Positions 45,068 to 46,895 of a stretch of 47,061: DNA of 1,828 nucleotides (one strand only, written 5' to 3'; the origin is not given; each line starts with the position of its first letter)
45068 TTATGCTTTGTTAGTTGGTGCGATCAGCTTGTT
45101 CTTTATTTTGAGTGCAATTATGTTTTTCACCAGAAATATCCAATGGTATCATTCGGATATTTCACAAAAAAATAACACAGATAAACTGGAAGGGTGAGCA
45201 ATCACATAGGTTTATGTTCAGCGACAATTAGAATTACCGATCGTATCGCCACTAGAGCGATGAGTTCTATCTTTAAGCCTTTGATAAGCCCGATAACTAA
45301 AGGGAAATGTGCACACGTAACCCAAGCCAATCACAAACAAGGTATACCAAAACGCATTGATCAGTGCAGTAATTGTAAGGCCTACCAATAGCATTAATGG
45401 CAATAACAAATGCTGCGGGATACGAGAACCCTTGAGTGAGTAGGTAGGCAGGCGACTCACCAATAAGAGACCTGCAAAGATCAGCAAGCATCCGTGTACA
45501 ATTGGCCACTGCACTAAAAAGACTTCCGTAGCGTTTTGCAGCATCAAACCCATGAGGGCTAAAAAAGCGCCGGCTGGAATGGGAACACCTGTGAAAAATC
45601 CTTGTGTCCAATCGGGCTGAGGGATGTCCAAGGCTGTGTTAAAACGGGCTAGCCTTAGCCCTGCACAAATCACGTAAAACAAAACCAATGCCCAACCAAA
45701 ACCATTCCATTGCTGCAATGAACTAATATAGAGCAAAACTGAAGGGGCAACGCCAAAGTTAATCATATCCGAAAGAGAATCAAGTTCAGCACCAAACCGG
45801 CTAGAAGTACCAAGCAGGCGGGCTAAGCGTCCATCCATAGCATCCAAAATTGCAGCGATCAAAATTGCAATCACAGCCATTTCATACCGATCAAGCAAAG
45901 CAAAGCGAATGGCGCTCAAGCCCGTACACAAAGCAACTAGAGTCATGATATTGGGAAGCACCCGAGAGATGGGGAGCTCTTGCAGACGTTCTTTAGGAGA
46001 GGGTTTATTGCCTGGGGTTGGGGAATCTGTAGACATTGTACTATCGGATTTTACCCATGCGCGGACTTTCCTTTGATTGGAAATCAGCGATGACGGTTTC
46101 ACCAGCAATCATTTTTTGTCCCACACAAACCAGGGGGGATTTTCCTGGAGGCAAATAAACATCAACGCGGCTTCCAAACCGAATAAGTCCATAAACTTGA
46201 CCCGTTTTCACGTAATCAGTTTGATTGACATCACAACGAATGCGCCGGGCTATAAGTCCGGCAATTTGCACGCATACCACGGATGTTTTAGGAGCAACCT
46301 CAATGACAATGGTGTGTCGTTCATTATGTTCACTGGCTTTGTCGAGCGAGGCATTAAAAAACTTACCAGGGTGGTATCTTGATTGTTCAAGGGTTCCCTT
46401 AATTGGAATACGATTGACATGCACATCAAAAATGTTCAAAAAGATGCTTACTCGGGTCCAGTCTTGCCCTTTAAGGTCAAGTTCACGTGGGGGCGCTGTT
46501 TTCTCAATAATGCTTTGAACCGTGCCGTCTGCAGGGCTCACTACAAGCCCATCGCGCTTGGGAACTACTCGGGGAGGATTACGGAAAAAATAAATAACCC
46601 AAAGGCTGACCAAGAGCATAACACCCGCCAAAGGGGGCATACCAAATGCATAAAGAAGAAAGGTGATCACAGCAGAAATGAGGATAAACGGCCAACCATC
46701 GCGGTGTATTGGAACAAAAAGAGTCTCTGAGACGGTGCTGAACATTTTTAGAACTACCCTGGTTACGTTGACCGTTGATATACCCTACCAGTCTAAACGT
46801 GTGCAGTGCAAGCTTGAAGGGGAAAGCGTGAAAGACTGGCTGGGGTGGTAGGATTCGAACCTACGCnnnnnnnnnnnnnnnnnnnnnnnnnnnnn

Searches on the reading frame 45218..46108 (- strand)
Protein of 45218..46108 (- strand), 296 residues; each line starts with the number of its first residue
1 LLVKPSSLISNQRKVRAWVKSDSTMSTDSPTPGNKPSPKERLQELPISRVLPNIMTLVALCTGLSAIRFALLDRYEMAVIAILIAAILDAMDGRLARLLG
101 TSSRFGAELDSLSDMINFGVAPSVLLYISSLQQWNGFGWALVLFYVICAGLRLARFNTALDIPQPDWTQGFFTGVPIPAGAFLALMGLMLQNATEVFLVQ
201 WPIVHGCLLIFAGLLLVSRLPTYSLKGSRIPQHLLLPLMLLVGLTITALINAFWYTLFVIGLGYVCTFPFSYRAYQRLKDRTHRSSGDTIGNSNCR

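Call 62: search_protein_families(library=pfam, proteins=[window:45218-46108:-], max_evalue=0.001)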
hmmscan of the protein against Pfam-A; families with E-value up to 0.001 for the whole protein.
window:45218-46108:- (296 aa): 2 families
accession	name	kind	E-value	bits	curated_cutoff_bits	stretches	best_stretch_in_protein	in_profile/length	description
PF01066.26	CDP-OH_P_transf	-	5.4e-22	79.3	22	1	50-199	2-138/152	CDP-alcohol phosphatidyltransferase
PF08009.16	CDP-OH_P_tran_2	-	0.00079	19.7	21.5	1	234-265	2-33/37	CDP-alcohol phosphatidyltransferase 2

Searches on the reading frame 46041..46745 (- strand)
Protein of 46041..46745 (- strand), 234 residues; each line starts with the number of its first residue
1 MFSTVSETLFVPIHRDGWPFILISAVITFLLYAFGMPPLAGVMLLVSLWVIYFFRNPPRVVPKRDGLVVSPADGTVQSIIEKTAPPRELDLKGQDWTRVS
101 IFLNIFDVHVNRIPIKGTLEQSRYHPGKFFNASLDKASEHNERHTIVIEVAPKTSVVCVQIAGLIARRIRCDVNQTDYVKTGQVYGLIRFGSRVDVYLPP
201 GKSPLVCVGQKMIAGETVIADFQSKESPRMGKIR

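Call 62: search_protein_families(library=pfam, proteins=[window:46041-46745:-], max_evalue=0.001)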
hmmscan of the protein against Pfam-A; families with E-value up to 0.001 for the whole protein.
window:46041-46745:- (234 aa): 1 family
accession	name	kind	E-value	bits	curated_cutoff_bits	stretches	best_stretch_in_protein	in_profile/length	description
PF02666.20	PS_Dcarbxylase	-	1.9e-47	161.9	22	1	48-220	3-198/198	Phosphatidylserine decarboxylase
